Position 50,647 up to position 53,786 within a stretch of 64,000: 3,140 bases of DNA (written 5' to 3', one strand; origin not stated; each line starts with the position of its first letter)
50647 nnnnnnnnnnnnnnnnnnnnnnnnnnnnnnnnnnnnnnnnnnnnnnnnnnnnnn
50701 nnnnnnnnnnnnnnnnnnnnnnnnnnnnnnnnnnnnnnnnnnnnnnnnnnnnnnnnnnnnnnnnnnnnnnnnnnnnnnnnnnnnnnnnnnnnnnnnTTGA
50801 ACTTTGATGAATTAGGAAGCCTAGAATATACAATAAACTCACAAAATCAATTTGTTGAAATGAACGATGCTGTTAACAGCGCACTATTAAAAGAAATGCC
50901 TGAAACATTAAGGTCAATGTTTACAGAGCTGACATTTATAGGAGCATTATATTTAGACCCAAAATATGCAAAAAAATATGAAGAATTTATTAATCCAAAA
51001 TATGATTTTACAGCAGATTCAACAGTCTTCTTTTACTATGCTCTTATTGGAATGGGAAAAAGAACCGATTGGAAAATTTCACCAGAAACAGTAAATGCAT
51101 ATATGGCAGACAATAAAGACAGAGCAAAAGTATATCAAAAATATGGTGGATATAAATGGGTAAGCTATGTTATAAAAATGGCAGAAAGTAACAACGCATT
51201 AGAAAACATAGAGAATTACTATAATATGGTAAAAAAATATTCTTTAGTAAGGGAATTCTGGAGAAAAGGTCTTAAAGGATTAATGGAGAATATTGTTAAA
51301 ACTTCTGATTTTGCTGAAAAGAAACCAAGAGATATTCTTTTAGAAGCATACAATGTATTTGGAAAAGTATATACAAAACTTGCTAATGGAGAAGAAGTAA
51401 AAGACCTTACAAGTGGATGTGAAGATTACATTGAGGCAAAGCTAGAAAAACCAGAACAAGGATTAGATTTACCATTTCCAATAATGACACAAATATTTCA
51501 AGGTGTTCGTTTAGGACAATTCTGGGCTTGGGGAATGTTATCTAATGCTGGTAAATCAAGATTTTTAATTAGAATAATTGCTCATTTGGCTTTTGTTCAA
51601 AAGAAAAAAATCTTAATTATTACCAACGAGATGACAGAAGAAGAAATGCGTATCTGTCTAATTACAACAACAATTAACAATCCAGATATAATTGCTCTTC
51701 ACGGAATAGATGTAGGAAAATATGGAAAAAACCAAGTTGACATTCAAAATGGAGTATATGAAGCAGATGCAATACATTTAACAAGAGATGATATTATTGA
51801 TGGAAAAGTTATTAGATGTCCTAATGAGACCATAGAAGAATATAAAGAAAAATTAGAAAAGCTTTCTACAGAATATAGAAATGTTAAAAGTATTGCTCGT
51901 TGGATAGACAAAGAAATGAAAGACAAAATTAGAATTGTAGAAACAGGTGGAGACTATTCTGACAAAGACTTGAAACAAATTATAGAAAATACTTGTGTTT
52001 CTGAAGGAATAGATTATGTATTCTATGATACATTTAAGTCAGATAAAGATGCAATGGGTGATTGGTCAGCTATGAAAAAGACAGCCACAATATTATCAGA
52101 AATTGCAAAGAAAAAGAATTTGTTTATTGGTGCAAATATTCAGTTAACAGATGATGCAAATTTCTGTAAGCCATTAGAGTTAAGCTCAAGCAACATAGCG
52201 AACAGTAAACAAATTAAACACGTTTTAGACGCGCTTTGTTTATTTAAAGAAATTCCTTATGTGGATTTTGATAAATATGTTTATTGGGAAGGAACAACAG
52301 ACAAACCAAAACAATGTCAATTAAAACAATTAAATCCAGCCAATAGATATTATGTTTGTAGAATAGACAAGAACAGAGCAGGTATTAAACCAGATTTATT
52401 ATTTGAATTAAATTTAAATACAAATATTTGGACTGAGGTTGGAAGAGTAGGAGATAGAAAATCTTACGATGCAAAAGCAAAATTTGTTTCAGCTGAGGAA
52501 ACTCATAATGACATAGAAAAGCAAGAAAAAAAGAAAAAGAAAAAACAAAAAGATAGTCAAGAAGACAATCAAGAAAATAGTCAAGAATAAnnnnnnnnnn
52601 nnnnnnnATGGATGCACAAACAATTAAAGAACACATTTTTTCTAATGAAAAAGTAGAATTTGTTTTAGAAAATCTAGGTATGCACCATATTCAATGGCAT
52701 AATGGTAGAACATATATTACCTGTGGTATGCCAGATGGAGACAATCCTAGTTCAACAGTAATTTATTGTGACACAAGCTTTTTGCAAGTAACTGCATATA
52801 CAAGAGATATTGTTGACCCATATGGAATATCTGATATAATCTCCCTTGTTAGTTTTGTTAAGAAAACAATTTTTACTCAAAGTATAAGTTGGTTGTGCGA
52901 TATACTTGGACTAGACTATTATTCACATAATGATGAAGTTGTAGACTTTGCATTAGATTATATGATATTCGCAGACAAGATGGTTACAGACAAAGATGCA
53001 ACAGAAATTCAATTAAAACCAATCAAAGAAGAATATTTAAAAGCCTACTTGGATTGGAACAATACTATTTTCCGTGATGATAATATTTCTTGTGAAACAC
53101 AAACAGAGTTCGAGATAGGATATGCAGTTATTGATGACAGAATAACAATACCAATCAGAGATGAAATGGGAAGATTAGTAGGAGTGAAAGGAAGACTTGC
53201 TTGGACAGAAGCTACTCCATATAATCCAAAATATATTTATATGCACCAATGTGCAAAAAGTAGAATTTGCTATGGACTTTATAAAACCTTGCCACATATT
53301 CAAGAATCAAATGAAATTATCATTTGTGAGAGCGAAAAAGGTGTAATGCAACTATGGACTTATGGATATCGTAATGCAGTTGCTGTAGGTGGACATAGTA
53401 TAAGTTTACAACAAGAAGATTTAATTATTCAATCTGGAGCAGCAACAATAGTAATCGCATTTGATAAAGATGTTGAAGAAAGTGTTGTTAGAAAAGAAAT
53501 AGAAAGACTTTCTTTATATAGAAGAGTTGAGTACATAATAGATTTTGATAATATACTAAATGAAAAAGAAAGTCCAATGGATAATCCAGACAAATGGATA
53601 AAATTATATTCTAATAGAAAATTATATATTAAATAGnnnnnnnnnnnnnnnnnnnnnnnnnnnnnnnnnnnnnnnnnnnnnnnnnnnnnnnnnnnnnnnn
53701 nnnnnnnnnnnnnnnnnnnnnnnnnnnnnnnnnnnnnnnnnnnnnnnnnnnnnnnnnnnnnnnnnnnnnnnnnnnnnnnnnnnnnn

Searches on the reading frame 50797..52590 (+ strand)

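Call 40: search_protein_families(library=phrogs, proteins=[window:50797-52590:+], max_evalue=0.00001)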
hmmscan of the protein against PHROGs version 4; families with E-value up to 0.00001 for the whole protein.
window:50797-52590:+ (597 aa): 2 families
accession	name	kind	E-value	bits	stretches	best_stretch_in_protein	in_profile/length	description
phrog_19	-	DNA, RNA and nucleotide metabolism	9.2e-41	141.4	1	29-588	146-612/621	DnaB-like replicative helicase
phrog_239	-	DNA, RNA and nucleotide metabolism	2.4e-11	44.3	1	208-284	326-402/801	DNA primase/helicase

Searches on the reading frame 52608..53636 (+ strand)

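Call 40: search_protein_families(library=phrogs, proteins=[window:52608-53636:+], max_evalue=0.00001)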
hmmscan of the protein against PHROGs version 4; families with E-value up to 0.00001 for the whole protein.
window:52608-53636:+ (342 aa): 3 families
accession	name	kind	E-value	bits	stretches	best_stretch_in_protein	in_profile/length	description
phrog_47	-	DNA, RNA and nucleotide metabolism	2.8e-30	106.6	1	10-305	25-302/947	DNA primase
phrog_6444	-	DNA, RNA and nucleotide metabolism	1.3e-14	54.9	1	175-288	200-312/577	DNA primase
phrog_22657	-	unknown function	3.5e-07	29.3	1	173-305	193-326/1185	-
